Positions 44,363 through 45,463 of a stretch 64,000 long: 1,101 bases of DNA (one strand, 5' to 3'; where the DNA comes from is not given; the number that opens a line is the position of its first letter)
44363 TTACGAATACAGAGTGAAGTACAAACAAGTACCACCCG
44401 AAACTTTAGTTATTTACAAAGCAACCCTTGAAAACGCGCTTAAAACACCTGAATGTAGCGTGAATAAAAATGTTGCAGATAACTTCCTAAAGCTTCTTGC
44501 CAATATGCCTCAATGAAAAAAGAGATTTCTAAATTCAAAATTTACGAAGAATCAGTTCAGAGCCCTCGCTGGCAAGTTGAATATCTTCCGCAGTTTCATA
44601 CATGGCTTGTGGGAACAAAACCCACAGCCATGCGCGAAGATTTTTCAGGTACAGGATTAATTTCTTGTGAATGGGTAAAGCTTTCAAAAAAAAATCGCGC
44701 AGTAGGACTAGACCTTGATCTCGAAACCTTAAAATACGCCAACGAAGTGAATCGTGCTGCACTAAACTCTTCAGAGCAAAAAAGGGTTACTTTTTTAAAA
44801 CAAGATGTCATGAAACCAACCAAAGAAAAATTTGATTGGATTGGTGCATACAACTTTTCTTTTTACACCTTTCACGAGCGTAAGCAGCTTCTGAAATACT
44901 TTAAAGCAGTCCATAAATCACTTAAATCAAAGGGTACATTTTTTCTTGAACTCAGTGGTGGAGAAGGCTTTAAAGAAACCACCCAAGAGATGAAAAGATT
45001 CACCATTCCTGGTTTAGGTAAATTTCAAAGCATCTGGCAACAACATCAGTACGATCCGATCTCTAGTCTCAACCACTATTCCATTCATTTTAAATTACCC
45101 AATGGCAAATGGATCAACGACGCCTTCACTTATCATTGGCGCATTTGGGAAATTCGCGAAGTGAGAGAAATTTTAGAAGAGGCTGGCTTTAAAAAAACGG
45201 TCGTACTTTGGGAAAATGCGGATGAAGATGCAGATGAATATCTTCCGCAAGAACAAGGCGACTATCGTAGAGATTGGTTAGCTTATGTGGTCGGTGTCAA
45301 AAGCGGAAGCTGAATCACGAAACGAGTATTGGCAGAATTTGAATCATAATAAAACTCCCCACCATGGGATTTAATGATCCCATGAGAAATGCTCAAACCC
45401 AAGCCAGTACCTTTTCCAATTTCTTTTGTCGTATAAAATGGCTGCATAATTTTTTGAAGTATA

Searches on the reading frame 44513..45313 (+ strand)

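Call 66: search_protein_families(library=pfam, proteins=[window:44513-45313:+], max_evalue=0.00001)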
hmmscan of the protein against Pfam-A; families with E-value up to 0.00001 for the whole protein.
window:44513-45313:+ (266 aa): 1 family
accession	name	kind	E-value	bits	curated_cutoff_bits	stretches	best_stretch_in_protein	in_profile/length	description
PF13847.12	Methyltransf_31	-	7.6e-07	29.4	27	1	44-173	11-130/145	Methyltransferase domain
